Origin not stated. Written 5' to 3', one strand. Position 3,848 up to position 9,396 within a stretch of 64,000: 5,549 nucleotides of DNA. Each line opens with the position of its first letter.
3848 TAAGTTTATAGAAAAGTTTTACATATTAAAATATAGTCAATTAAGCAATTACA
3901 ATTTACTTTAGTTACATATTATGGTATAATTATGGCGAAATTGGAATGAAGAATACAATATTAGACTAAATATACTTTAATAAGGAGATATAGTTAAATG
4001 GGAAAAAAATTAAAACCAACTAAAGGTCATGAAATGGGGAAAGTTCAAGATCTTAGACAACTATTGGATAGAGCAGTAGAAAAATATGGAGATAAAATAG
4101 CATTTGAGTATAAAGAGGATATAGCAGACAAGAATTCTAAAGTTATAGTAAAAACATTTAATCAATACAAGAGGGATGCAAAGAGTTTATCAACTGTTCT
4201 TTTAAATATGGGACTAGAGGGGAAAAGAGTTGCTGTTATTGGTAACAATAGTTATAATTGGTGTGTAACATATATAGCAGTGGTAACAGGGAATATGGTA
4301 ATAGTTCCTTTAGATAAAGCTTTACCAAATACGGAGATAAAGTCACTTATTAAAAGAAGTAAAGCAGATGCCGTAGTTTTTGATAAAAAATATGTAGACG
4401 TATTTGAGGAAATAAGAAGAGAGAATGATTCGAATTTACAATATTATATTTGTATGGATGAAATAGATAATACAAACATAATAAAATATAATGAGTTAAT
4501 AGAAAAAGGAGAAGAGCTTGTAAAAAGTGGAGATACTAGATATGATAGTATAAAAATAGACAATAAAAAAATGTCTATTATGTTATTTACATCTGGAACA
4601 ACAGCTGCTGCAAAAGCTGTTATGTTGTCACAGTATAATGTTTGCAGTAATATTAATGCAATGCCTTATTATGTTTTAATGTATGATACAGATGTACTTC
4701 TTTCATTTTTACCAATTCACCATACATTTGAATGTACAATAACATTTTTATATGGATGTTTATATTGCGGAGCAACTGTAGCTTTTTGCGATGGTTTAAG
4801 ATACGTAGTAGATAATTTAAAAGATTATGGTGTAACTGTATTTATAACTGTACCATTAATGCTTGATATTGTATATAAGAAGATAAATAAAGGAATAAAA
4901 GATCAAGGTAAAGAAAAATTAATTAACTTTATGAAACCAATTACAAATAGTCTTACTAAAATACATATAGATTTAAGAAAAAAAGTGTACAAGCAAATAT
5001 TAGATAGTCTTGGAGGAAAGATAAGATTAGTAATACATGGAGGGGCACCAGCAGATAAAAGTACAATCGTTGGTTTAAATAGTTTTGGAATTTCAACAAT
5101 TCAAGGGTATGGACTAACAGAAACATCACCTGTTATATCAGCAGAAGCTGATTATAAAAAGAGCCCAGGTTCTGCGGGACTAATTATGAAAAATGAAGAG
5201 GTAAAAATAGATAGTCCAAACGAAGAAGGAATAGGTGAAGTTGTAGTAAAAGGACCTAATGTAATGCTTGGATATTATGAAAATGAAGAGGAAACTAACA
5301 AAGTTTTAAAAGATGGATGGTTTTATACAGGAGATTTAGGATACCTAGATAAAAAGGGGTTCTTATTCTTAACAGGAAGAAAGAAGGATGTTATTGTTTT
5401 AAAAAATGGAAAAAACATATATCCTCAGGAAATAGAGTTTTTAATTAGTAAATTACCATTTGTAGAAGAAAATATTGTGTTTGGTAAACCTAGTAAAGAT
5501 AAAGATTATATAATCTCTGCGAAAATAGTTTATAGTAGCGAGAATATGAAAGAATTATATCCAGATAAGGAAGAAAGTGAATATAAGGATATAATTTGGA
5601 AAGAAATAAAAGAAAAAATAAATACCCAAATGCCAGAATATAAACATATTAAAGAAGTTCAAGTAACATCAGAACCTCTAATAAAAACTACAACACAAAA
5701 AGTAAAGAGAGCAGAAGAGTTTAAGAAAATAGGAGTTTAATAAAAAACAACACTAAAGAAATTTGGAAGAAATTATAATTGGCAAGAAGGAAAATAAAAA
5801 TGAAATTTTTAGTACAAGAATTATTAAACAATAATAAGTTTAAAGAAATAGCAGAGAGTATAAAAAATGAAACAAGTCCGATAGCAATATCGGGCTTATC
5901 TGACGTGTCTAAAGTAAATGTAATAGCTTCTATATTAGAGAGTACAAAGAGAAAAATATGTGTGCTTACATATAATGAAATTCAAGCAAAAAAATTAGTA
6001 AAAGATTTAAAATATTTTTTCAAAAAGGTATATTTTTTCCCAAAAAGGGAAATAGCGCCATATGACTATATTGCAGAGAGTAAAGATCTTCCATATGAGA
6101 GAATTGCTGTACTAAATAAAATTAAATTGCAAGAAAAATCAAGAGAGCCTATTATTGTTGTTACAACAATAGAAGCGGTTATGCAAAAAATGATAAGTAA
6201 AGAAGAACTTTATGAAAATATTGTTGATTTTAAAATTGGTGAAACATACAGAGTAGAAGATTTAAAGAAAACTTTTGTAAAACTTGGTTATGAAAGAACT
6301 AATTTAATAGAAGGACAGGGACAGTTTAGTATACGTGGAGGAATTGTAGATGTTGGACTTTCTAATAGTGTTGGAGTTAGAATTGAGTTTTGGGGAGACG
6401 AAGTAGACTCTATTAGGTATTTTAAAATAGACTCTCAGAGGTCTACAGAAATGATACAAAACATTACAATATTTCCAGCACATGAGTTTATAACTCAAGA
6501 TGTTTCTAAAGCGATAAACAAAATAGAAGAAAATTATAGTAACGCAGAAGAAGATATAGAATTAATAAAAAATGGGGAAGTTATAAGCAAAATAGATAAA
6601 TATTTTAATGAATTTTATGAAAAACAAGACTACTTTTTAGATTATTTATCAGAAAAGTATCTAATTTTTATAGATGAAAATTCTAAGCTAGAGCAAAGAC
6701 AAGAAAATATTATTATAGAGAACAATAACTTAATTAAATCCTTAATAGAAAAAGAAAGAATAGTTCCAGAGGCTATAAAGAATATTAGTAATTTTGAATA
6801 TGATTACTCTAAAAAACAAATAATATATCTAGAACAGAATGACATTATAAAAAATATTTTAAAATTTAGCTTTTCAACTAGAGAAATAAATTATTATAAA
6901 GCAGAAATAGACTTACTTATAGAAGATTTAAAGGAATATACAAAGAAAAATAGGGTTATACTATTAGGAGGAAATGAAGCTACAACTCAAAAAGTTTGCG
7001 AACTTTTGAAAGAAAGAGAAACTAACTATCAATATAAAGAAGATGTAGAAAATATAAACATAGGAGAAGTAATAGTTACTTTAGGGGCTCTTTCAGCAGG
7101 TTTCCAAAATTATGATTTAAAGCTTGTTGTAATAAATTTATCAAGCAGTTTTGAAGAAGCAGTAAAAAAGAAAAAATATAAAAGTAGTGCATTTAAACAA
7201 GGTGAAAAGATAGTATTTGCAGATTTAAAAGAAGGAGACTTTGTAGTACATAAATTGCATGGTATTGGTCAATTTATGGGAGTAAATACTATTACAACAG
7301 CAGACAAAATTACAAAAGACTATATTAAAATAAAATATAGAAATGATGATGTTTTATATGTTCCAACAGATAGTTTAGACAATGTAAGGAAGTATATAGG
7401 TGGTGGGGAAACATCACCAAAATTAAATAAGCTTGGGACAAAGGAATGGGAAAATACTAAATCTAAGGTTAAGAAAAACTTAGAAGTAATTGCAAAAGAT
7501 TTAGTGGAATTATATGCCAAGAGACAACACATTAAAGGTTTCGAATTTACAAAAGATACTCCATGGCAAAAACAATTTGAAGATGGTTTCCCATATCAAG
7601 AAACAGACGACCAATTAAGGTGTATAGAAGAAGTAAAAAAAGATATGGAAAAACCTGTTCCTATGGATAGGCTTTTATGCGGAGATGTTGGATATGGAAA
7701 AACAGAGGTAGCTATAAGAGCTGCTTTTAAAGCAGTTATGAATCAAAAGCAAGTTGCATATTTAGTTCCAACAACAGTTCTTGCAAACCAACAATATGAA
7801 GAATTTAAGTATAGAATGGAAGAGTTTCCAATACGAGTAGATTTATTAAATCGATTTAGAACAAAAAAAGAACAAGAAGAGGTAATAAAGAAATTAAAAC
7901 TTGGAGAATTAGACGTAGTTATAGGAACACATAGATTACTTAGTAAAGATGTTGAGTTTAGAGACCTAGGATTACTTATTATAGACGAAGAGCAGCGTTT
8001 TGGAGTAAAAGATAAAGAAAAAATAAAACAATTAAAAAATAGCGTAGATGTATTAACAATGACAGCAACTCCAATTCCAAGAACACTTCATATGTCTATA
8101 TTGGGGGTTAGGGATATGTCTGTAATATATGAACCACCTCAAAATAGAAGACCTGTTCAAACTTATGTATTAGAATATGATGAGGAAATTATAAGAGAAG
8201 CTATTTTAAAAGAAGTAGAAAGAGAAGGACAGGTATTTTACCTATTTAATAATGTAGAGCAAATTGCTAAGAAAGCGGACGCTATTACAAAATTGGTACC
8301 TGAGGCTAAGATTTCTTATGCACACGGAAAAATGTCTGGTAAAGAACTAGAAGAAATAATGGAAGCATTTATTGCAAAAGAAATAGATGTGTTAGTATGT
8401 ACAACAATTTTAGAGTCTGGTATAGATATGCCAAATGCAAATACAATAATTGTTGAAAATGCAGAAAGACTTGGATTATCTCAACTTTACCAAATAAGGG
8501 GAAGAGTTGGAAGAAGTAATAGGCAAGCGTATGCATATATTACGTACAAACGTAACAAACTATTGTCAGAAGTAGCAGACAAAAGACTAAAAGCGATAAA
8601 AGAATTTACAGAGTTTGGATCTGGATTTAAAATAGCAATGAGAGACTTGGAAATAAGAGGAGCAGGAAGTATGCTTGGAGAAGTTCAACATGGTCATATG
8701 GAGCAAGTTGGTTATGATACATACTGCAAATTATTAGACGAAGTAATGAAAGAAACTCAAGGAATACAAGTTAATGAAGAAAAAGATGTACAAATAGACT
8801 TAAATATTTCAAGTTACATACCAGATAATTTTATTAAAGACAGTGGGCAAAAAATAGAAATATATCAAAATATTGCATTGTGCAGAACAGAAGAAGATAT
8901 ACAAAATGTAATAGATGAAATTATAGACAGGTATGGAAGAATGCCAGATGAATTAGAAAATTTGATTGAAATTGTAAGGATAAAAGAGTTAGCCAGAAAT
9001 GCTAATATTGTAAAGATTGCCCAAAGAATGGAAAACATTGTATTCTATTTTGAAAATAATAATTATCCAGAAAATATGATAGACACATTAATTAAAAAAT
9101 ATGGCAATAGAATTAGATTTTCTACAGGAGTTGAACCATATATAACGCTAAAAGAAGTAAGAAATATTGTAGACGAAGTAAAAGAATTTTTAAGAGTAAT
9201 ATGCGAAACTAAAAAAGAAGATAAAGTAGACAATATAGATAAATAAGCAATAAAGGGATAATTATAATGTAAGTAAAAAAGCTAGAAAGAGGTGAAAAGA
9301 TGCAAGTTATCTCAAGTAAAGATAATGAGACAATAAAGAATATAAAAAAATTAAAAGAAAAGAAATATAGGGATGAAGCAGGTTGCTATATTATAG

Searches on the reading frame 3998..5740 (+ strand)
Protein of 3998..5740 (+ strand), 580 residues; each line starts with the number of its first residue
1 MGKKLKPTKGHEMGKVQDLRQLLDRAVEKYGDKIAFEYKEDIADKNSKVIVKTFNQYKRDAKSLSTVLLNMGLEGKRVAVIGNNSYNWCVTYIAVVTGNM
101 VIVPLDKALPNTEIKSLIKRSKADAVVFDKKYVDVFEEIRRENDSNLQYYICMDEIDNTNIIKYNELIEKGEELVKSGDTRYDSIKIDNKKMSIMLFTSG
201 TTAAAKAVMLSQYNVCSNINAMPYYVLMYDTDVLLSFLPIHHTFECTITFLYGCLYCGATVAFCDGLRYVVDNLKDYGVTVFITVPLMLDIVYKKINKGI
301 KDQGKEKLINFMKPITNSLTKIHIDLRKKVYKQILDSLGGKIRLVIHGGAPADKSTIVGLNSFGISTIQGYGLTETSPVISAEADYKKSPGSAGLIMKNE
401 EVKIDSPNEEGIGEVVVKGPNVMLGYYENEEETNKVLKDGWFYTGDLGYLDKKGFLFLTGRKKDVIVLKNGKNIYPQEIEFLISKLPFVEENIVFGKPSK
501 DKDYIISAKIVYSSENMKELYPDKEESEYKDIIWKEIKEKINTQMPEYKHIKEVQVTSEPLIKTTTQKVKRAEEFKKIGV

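Call 79: search_protein_families(library=pfam, proteins=[window:3998-5740:+])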
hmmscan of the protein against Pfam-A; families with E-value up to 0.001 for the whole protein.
window:3998-5740:+ (580 aa): 3 families
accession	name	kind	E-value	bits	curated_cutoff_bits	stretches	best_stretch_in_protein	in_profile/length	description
PF00501.34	AMP-binding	-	6.2e-62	210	29.9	1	24-427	2-384/384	AMP-binding enzyme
PF23562.2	AMP-binding_C_3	-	6.2e-08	33.5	20.8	1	464-572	2-106/124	AMP-binding enzyme C-terminal domain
PF13193.12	AMP-binding_C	-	3.2e-05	25.2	24.5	1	478-568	1-76/76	AMP-binding enzyme C-terminal domain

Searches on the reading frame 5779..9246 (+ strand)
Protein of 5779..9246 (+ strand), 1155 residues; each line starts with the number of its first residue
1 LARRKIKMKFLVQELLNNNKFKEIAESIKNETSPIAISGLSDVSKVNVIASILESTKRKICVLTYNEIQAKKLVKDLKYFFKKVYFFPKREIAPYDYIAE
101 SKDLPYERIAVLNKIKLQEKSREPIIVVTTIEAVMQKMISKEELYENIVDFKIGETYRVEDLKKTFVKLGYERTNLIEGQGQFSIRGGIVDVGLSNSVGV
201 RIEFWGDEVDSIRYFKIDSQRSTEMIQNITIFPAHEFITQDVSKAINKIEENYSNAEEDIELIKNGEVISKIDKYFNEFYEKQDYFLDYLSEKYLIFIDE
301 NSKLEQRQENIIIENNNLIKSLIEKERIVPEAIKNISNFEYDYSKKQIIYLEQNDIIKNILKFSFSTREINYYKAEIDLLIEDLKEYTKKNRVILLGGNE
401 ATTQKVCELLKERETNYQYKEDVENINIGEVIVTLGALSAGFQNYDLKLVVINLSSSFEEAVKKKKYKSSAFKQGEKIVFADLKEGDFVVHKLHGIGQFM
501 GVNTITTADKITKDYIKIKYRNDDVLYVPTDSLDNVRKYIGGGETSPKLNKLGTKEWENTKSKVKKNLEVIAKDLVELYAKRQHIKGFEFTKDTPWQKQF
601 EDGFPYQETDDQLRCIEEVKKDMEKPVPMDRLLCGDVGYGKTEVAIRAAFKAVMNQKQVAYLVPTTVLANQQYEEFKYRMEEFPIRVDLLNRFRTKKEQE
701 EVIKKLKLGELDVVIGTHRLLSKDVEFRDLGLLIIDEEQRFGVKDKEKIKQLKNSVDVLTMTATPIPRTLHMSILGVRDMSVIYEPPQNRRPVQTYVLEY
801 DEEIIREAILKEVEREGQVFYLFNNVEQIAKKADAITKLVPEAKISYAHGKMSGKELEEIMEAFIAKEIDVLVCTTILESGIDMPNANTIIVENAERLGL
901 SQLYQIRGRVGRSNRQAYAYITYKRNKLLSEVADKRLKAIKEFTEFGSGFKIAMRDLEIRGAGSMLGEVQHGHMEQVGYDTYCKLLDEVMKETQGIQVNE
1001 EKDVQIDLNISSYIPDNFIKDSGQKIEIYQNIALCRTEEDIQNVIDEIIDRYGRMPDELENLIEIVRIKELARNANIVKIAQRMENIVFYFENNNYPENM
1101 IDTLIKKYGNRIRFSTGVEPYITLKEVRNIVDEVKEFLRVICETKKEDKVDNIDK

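Call 79: search_protein_families(library=pfam, proteins=[window:5779-9246:+])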
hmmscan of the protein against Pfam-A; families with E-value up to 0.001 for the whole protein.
window:5779-9246:+ (1155 aa): 8 families
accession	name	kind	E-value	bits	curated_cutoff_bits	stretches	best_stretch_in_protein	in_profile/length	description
PF03461.20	TRCF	-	6.9e-26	90.9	25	1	1008-1095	1-88/95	TRCF domain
PF00270.35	DEAD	-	2.6e-25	89.5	26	1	609-770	1-164/167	DEAD/DEAH box helicase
PF17757.6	UvrB_inter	-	7.6e-24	84.1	22.9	1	150-237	2-91/91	UvrB interaction domain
PF00271.37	Helicase_C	-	2.6e-21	76.4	23.5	1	806-913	7-109/110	Helicase conserved C-terminal domain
PF02559.22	CarD_TRCF_RID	-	5.5e-20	71.6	23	1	483-540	1-57/57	CarD-like/TRCF RID domain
PF04851.21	ResIII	-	7.1e-09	36.2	22.5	1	610-765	6-162/164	Type III restriction enzyme, res subunit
PF07879.16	PHB_acc_N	-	5e-05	23.7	25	1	1104-1148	1-44/61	PHB/PHA accumulation regulator DNA-binding domain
PF22590.2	Cas3-like_C_2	-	0.00029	21.5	27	0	817-914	3-105/106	CRISPR-associated nuclease/helicase Cas3, C-terminal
